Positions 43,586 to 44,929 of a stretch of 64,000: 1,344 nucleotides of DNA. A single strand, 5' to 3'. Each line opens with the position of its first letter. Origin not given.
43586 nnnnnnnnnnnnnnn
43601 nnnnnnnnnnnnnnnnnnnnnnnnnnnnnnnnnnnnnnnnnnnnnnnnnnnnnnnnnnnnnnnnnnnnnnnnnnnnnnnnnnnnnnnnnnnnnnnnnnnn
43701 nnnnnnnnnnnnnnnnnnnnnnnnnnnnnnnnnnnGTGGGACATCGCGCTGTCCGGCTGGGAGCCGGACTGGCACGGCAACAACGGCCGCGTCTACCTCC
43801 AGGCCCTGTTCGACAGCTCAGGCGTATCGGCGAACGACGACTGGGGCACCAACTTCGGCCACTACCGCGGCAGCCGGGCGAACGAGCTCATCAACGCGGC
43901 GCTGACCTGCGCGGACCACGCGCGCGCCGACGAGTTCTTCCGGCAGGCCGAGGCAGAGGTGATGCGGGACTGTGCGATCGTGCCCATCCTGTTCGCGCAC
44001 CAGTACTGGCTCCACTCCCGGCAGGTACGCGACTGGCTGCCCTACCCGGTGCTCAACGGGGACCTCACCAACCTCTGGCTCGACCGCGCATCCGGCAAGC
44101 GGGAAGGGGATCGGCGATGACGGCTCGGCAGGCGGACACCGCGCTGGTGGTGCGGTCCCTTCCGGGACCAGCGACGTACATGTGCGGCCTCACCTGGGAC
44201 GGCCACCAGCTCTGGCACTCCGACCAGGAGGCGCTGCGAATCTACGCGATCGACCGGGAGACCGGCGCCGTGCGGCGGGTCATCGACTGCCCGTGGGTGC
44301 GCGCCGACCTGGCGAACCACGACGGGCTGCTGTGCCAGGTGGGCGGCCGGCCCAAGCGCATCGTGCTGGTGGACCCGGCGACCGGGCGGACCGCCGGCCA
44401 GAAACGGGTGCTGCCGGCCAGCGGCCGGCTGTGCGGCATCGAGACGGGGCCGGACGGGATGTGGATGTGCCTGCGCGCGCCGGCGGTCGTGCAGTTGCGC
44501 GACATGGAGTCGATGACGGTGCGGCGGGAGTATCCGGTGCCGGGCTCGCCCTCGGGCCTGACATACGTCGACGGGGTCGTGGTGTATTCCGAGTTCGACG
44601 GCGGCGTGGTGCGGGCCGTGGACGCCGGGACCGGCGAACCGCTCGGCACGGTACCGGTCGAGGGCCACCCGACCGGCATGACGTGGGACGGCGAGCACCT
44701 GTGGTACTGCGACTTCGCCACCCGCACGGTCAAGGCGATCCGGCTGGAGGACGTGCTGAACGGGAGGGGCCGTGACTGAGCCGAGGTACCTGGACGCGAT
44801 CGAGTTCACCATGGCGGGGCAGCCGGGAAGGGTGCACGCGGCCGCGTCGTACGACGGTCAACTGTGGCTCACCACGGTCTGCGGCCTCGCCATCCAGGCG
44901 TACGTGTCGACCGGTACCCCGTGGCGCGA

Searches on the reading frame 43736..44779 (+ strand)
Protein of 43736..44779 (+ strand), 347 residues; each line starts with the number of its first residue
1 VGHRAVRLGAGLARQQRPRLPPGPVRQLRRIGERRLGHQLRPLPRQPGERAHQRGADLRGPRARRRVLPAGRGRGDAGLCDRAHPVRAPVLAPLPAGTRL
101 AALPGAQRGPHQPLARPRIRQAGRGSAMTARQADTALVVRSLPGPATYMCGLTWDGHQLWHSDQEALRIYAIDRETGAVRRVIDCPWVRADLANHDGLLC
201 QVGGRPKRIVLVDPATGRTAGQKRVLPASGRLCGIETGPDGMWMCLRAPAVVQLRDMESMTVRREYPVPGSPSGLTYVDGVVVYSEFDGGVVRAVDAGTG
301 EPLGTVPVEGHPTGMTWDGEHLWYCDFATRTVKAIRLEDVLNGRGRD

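Call 43: search_protein_families(library=pfam, proteins=[window:43736-44779:+], max_evalue=0.01)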
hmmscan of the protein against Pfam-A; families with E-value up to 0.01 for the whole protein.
window:43736-44779:+ (347 aa): 1 family
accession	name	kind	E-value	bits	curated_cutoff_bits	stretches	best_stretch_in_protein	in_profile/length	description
PF13360.13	PQQ_2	-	0.001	19.2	27.6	0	204-316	40-204/233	Outer membrane protein assembly factor BamB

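Call 51: search_protein_families(library=ncbifam, proteins=[window:43736-44779:+], max_evalue=0.001)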
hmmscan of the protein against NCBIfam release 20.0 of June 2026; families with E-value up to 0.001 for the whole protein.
window:43736-44779:+ (347 aa): 0 families
